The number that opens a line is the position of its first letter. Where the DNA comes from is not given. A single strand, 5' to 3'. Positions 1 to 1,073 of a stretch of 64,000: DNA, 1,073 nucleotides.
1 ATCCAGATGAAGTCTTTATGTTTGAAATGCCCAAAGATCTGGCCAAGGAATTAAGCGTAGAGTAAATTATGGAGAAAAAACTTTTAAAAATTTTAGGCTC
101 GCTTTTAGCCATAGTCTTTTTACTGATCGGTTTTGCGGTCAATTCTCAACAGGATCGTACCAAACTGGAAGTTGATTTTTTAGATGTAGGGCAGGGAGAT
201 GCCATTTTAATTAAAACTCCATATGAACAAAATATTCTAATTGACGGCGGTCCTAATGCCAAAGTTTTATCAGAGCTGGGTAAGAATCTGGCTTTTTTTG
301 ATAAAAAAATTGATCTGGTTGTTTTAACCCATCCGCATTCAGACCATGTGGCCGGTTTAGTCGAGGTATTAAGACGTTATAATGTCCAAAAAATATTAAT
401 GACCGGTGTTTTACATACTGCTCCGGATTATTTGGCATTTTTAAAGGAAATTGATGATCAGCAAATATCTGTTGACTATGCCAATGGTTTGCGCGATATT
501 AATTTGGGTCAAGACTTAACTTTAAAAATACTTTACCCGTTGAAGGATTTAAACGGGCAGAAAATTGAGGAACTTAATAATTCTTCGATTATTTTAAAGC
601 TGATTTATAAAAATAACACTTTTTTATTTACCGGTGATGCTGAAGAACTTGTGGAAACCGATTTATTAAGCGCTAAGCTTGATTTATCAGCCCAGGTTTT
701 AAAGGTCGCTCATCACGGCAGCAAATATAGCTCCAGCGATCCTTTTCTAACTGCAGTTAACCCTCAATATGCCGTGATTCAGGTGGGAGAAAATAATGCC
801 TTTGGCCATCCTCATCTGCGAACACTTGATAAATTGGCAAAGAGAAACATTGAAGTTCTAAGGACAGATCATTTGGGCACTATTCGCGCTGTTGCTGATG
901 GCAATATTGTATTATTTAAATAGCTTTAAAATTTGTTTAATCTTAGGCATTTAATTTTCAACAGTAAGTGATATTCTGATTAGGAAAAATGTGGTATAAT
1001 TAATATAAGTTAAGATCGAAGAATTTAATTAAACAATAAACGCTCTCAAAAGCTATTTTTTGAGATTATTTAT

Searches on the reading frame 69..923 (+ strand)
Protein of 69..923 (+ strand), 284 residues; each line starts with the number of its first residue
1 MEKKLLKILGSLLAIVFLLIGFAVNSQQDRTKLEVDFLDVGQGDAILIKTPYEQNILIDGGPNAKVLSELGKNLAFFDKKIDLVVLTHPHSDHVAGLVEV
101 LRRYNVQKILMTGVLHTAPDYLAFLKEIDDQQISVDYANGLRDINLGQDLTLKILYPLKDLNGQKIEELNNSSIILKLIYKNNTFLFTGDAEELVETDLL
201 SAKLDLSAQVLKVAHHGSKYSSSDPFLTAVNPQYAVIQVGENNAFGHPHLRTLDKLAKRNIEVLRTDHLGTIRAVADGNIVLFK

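Call 8: search_protein_families(library=pfam, proteins=[window:69-923:+], max_evalue=0.001)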
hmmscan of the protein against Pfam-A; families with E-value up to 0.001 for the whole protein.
window:69-923:+ (284 aa): 3 families
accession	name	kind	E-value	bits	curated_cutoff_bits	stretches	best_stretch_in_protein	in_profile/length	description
PF00753.33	Lactamase_B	-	1.8e-20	74.2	22.7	1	39-239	2-194/196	Metallo-beta-lactamase superfamily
PF12706.13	Lactamase_B_2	-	1.1e-07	32.1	27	1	55-192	2-144/200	Beta-lactamase superfamily domain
PF25281.1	MBL_MAP1B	-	0.0004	19.9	37.6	1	40-105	28-89/279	MAP1B MBL-like domain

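Call 56: search_protein_families(library=ncbifam, proteins=[window:69-923:+], max_evalue=0.01)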
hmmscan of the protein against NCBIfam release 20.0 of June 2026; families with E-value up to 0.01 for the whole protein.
window:69-923:+ (284 aa): 20 families
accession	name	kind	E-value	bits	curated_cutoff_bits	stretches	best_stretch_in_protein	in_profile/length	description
TIGR00361.1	ComEC_Rec2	equivalog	6.2e-38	130.4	190.05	1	16-270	424-663/663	DNA internalization-related competence protein ComEC/Rec2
NF008580.0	PRK11539.1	equivalog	4.2e-26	91.5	969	1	14-273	484-725/758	ComEC family protein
NF041809.1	Avs1a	equivalog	2e-20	72.9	420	2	42-105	6-74/387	AVAST type 1 anti-phage system MBL fold metallo-hydrolase Avs1a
NF049846.1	blaAHM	exception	1.1e-18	67.2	590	1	24-266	54-286/304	AHM family subclass B3-like metallo-beta-lactamase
NF058524.1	6A-MBL_enzyme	equivalog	2.3e-10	40.1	220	2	39-102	3-78/346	anti-phage 6A-MBL system MBL-fold protein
NF012229.1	bla_class_B_core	domain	1.7e-06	28.2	100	1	47-100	18-71/139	metallo-beta-lactamase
TIGR02651.1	RNase_Z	equivalog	1.4e-05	24.4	292.95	1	45-108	20-79/302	ribonuclease Z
NF045584.1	cas14_MBL_CASP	equivalog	3.9e-05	22.2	800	1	43-107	14-76/612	type VII CRISPR-associated protein Cas14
TIGR03413.1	GSH_gloB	equivalog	5.2e-05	22.7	200.8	1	47-107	14-70/248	hydroxyacylglutathione hydrolase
NF000801.0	PRK00055.1-3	equivalog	7.9e-05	21.9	252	1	48-105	25-78/307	ribonuclease Z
TIGR03675.1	arCOG00543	equivalog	0.00013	20.4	580.2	1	39-107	185-254/631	beta-CASP ribonuclease aCPSF1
NF033105.1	bla_subclass_B3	equivalog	0.00014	21.3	240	1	45-103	25-84/257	subclass B3 metallo-beta-lactamase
NF001911.0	PRK00685.1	equivalog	0.00024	20.7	144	1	54-107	18-67/228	metal-dependent hydrolase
NF002553.0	PRK02113.1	equivalog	0.00031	20.2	386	1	45-99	37-85/252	MBL fold metallo-hydrolase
NF038231.1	MBL_Geo_Pelo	equivalog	0.00055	19.6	360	1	52-108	42-92/250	GPMC system MBL fold metallohydrolase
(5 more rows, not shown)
